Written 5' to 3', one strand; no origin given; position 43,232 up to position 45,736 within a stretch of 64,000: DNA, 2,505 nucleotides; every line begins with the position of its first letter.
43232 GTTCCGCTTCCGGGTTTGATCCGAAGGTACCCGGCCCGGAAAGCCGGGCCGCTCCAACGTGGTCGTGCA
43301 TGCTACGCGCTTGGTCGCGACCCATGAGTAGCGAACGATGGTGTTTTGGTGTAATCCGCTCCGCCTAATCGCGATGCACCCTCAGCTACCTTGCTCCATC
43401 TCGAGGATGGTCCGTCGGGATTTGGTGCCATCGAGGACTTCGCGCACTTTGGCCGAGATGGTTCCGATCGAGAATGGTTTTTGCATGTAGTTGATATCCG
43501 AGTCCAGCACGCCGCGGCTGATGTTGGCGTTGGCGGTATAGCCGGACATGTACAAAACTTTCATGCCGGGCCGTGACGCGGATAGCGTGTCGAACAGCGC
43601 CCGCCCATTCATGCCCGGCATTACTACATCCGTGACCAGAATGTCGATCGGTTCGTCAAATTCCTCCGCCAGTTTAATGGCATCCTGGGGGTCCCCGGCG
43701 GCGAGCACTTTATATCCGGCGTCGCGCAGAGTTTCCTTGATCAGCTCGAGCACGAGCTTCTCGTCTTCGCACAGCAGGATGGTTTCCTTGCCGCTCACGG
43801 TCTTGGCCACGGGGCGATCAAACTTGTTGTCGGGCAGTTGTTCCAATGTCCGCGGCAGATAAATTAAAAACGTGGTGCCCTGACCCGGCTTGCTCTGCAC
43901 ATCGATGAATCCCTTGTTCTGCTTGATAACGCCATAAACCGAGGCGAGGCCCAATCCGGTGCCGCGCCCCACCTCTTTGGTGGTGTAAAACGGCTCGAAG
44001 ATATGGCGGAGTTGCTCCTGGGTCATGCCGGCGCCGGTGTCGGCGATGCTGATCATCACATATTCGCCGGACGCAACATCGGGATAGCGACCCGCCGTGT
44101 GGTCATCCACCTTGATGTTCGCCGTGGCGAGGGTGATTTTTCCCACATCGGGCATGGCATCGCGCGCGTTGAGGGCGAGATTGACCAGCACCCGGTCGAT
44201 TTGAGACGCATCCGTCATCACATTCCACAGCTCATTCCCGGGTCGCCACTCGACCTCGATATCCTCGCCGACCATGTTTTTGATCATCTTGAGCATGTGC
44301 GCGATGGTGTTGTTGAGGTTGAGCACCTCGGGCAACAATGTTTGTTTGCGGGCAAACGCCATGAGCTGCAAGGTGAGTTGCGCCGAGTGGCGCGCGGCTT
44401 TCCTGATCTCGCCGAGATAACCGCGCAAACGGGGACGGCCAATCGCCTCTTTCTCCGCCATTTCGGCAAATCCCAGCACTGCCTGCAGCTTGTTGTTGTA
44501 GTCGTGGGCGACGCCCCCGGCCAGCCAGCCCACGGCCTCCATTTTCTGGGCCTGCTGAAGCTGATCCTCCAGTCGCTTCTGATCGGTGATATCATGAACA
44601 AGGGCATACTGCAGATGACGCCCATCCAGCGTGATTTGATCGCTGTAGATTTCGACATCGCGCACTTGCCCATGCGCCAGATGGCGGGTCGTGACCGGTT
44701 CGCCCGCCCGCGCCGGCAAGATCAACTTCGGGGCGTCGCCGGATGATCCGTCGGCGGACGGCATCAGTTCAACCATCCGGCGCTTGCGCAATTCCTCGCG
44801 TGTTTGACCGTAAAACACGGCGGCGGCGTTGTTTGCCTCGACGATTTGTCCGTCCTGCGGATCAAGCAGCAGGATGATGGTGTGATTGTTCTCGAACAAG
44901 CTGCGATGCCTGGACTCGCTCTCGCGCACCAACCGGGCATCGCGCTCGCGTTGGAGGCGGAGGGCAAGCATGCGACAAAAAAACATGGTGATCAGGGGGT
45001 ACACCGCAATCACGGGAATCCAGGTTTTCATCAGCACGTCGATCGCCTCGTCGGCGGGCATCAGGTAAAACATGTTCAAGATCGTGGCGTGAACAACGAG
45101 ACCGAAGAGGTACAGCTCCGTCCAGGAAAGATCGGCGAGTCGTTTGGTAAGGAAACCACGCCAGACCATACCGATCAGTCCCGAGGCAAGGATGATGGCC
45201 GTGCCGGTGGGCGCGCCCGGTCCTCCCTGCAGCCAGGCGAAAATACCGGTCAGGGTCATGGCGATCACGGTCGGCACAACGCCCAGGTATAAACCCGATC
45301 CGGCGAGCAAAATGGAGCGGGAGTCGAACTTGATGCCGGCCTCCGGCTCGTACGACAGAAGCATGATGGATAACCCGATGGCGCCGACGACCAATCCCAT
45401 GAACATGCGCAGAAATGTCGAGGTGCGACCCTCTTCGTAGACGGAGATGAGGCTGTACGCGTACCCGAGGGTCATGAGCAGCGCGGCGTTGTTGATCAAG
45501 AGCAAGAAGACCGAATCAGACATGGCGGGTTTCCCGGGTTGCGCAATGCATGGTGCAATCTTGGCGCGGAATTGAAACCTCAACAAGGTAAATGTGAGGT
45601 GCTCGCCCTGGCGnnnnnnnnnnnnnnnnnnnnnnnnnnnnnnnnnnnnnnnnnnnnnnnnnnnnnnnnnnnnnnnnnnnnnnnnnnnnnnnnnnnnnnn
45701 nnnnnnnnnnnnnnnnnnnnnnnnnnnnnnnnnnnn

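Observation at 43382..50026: GT-C glycosyltransferase embedded in a regulatory operon: NtrB-like HK, sigma-54 activator, GT-C, hybrid HK with a 5TMR-LYT sensor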

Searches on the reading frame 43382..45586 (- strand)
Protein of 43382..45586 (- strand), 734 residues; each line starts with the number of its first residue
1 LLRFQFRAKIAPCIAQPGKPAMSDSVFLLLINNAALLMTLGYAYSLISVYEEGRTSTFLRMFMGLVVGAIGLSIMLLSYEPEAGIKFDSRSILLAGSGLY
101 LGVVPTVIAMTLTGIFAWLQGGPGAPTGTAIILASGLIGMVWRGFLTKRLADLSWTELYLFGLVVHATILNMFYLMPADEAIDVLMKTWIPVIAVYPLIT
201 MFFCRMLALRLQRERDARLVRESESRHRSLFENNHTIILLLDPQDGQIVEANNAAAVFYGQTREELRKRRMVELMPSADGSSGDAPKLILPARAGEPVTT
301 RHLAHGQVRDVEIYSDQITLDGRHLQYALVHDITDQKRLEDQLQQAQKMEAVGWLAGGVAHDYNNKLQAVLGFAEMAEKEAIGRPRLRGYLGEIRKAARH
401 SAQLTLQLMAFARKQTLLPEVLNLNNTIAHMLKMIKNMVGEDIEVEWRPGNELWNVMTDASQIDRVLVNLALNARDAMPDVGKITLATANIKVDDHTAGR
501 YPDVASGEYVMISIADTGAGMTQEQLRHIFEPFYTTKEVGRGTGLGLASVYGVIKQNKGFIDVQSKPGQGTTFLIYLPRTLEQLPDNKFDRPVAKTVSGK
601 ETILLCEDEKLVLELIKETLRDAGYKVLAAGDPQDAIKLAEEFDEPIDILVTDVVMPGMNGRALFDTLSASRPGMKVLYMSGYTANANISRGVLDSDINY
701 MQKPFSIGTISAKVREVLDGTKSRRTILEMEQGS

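Call 3: search_protein_families(library=pfam, proteins=[window:43382-45586:-], max_evalue=0.01)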
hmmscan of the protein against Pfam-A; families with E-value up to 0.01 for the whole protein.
window:43382-45586:- (734 aa): 8 families
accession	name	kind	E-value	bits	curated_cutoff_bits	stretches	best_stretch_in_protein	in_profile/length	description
PF02518.31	HATPase_c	-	2.4e-20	73.5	26.4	1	459-580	2-110/111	Histidine kinase-, DNA gyrase B-, and HSP90-like ATPase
PF07694.17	5TM-5TMR_LYT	-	1.7e-19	70.5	24.6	1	48-208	6-167/169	5TMR of 5TMR-LYT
PF00072.30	Response_reg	-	8.2e-18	65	30.2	1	603-714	1-110/111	Response regulator receiver domain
PF13426.13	PAS_9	-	1.2e-06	29.2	27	1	238-335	4-103/103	PAS domain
PF13188.13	PAS_8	-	5e-06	26.7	21.8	1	226-271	2-47/65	PAS domain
PF00989.32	PAS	-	9.2e-06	26.1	22.6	1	228-295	4-69/113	PAS fold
PF00512.31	HisKA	-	0.00043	20.7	26.9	1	356-415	6-64/66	His Kinase A (phospho-acceptor) domain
PF08448.16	PAS_4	-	0.0034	18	23.1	0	244-282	13-49/110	PAS fold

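Call 4: search_protein_families(library=ncbifam, proteins=[window:43382-45586:-], max_evalue=0.01)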
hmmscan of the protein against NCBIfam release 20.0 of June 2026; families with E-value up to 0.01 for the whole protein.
window:43382-45586:- (734 aa): 140 families (the best 25 are shown)
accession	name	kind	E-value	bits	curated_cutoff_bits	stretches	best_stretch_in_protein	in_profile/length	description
NF046020.1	HisKinCckABruc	equivalog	2.8e-122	409.3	1000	1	207-719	327-868/868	cell cycle histidine kinase CckA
NF046026.1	HisKinCckACaul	equivalog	2.5e-102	343.2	1000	1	242-718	202-676/678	cell cycle histidine kinase CckA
NF010076.0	PRK13557.1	subfamily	3.8e-102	342.5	631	1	331-722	142-537/540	histidine kinase famiy protein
NF010411.0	PRK13837.1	equivalog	4.2e-79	266.5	647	1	330-722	428-816/828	two-component system VirA-like sensor kinase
NF008468.0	PRK11360.1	equivalog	5.4e-54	183.6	646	1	220-580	263-609/616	two-component system sensor histidine kinase AtoS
NF052574.1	HisKinEspCMyxo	equivalog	1.2e-45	156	1200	1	240-709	302-774/785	serine histidine kinase EspC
NF052573.1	HisKinEspAMyxo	equivalog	1.4e-45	155.6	1400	1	222-683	250-715/755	serine histidine kinase EspA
NF007688.0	PRK10364.1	equivalog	3.1e-41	141.6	479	1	336-583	224-455/460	two-component system sensor histidine kinase ZraS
NF047466.1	hybrid_RR_LvrB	exception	3.2e-38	131.9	500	1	334-579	134-376/377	hybrid histidine kinase/response regulator LvrB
NF038348.1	T2SS_HK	subfamily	4.3e-32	111.3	450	1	405-578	415-572/574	histidine kinase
NF046044.1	PnpS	equivalog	2.6e-28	99.2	400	1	212-578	42-390/390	two-component system histidine kinase PnpS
TIGR02956.1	TMAO_torS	equivalog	2.5e-26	92.1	676.5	1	456-725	573-827/967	TMAO reductase system sensor histidine kinase/response regulator TorS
NF008302.0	PRK11091.1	equivalog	3.5e-25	88.3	838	1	327-724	260-649/779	aerobic respiration two-component sensor histidine kinase ArcB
NF008293.1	PRK11073.1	equivalog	2.4e-24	86.2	240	1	227-578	9-346/349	nitrogen regulation protein NR(II)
NF053867.1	SprKinKinDBac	equivalog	2.4e-23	82.4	775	1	325-579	262-497/500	sporulation kinase KinD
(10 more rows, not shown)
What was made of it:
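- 43382..45523 (-): Hybrid histidine kinase, 713 aa (5TMR-LYT membrane sensor, PAS, HisKA, HATPase, REC). A neighbour, not part of the conserved unit. Pfam and NCBIfam (calls 3, 4).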
